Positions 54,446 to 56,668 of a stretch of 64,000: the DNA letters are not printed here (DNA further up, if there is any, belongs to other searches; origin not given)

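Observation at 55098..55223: GC-rich repeat element apparently inserted in frame inside uvrC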

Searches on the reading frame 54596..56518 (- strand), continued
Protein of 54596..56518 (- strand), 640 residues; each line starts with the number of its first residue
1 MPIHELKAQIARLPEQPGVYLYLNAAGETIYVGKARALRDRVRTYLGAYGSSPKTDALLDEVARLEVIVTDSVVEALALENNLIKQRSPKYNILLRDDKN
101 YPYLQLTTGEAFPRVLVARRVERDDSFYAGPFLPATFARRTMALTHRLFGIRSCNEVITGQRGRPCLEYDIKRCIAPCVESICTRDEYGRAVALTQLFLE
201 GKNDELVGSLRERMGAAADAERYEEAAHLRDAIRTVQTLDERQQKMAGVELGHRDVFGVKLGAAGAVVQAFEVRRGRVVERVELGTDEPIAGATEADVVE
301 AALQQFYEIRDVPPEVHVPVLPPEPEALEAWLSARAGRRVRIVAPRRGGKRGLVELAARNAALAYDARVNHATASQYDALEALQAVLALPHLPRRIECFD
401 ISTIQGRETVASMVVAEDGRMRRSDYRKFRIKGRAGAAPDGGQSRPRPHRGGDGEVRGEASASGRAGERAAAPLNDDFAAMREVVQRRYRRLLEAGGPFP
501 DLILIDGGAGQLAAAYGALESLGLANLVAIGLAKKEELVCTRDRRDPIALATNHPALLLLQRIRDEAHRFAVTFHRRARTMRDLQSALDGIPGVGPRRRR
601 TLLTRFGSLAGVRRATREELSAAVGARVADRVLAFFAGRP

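Call 50: search_solved_structures(query=P0001, max_evalue=0.001, show_alignments=3)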
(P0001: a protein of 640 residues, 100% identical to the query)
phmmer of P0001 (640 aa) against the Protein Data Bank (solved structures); distinct sequences matched with E-value up to 0.001: 11.
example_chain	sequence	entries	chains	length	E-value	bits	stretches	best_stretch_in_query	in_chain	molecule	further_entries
2nrt_A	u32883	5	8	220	2.8e-46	161.6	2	476-634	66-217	UvrABC system protein C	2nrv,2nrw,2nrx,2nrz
3c65_A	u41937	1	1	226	2e-41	145.5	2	476-632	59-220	UvrABC system protein C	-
8b0q_A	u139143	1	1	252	4.1e-35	124.7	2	476-636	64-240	UvrABC system protein C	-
2nrr_A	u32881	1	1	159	8.3e-31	110.5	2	476-580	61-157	UvrABC system protein C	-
1yd6_A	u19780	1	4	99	1.4e-24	89.9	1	5-101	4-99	UvrC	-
1ycz_A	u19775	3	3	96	2.6e-14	56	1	6-98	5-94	UvrABC system protein C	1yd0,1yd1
1yd3_A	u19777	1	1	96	8.9e-14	54.2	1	6-98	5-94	UvrABC system protein C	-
1yd4_A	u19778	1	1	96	8.9e-14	54.2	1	6-98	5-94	UvrABC system protein C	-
1yd2_A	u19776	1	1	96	8.9e-14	54.2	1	6-98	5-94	UvrABC system protein C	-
1yd5_A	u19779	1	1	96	3.3e-13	52.4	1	6-98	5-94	UvrABC system protein C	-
1kft_A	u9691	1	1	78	0.00022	23.2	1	585-626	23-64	Excinuclease ABC subunit C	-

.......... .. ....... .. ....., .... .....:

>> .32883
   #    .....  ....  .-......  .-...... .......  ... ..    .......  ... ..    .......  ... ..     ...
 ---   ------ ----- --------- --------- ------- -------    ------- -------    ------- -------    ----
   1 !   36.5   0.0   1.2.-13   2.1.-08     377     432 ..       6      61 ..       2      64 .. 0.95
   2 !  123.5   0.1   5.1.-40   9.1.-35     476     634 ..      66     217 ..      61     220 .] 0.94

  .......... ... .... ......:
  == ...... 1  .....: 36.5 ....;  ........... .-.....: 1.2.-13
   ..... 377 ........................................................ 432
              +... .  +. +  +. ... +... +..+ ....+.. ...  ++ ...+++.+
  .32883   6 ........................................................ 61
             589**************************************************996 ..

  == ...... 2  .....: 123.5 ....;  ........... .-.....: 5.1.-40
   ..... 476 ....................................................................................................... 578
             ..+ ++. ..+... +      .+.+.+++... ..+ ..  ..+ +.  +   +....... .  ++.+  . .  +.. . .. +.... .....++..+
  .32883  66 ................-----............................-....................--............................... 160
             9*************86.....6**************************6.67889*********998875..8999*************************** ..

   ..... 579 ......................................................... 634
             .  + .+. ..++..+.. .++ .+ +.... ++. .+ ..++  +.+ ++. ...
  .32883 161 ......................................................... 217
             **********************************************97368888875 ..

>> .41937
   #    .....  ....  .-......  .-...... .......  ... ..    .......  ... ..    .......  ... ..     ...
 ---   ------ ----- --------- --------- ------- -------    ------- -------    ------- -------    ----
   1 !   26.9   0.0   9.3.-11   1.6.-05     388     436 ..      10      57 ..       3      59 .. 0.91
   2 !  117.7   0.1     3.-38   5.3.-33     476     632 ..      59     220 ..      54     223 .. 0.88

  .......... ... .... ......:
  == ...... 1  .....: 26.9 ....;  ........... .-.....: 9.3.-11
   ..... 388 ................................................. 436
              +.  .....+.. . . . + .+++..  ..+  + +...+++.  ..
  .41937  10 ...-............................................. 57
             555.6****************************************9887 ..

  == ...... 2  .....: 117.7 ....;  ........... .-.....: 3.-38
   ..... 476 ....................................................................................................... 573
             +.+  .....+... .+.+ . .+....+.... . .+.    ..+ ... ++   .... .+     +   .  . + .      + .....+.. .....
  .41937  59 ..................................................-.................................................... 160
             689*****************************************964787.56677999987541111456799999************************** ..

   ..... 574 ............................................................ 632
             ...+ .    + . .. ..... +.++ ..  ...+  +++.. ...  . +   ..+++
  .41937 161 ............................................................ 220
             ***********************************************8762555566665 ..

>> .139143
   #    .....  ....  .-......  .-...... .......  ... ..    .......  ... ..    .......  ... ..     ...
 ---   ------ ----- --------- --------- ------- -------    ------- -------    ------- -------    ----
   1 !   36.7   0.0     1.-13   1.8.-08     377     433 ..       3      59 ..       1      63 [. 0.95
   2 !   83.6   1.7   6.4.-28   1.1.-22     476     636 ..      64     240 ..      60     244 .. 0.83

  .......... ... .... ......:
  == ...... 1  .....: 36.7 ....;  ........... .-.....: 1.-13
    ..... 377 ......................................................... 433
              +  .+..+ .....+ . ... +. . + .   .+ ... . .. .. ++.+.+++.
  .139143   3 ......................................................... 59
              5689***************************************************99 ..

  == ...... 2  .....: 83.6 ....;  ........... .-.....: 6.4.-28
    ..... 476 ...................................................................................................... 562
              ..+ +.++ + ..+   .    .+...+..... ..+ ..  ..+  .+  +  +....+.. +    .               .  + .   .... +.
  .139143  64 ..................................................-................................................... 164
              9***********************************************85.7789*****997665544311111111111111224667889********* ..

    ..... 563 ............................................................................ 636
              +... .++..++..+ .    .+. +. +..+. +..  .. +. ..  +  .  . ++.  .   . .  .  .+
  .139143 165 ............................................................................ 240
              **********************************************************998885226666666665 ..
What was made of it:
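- On UvrC (excinuclease ABC subunit C): The C-terminal half aligns to 2NRT, 3C65 and 8B0Q, and the N-terminus to 1YD6 (call 50).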

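Call 60: predict_structure(alignment_id=A3)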
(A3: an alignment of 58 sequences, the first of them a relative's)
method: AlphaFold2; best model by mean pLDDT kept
length: 640 residues; sequences in the alignment: 58
mean_pLDDT: 64.4   pTM: 0.40
mean pLDDT of the five models: 64.4, 63.4, 61.0, 58.4, 56.5
residues with pLDDT >= 90: 85; 70-90: 219; 50-70: 147; < 50: 189
segments of 3 or more residues with pLDDT < 50: 15-19, 21-25, 27-30, 45-49, 71-183, 242-251, 435-471, 580-585
pLDDT, mean of each block of 10 residues (from residue 1): 59 53 49 58 49 56 55 41 33 23 24 25 31 32 42 39 35 33 51 53 73 84 71 65 44 75 77 68 71 82 88 88 92 91 81 75 67 72 88 89 69 80 69 47 28 28 34 70 91 87 89 92 90 77 82 86 81 60 59 84 79 88 92 81
secondary structure, 60 per line:
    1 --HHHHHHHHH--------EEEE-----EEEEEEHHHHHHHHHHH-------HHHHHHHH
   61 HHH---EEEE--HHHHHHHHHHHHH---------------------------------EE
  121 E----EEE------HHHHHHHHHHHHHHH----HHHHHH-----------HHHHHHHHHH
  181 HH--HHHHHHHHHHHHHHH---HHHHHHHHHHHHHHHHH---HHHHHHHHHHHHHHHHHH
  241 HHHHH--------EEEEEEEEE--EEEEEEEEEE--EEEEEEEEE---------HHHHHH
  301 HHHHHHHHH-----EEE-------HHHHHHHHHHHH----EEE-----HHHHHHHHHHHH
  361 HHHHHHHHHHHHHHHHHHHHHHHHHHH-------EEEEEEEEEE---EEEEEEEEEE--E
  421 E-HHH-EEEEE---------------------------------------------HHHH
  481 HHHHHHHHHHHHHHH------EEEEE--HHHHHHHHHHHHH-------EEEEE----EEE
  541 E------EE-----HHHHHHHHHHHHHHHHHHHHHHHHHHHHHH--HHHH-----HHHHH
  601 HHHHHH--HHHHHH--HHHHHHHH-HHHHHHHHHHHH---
elements in order: H3-11 E20-23 E29-34 H35-45 H53-63 E67-70 H73-85 E119-121 E126-128 H135-149 H154-159 H171-182 H185-199 H203-219 H223-245 E254-262 E265-274 E277-285 H295-309 E315-317 H325-336 E341-343 H349-387 E395-404 E408-417 E427-431 H477-495 E502-506 H509-521 E529-533 E538-541 H555-584 H587-590 H596-606 H609-614 H617-624 H626-637
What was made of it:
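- Disorder: pLDDT is 28-34 across residues 435-471, flanked by segments at 80-92 (call 60). The inserts are unrelated in sequence and range from 12 to 234 nt. A product starting at that Met would lack the first three strands of the nuclease fold (call 60). Their composition is low-complexity and the loop is predicted to be disordered (call 60).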

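Call 70: search_protein_families(library=pfam, proteins=[P0001])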
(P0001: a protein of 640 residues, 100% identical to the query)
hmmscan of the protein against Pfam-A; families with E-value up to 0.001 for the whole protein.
P0001 (640 aa): 7 families
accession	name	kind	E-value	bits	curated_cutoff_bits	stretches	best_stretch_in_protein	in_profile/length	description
PF08459.17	UvrC_RNaseH_dom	-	1.3e-50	171.8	22.3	2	475-572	54-159/159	UvrC RNAse H endonuclease domain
PF22920.2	UvrC_RNaseH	-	5e-27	94.5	24.3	1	254-366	2-114/116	UvrC Ribonuclease H-like domain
PF01541.30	GIY-YIG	-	5.1e-08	33.5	22.6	1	17-92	2-78/78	GIY-YIG catalytic domain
PF12826.13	HHH_2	-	2.1e-07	31.4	27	1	590-637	7-56/64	Helix-hairpin-helix motif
PF14520.12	HHH_5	-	2.2e-07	31.7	27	1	587-634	3-53/57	Helix-hairpin-helix domain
PF02151.25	UVR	-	1.8e-05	24.7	21.5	1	205-237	2-34/36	UvrB/uvrC motif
PF24348.1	DUF7508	-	0.00034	21.1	26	0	8-51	13-54/79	Domain of unknown function (DUF7508)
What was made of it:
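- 54596..56518 (-): uvrC coding sequence, 640 aa: GIY-YIG, UVR, UvrC RNase H-like domains and (HhH)2. Pfam domains in call 70.
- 55094..55222 (-): The variable loop segment as a whole, codons 433-475. The base state in solved UvrC structures and in 'empty' relatives is 4-5 codons. It splits the Pfam UvrC_RNaseH_dom match at profile position about 53/54 (call 70). pLDDT is below 50 for residues 435-471 (call 60).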
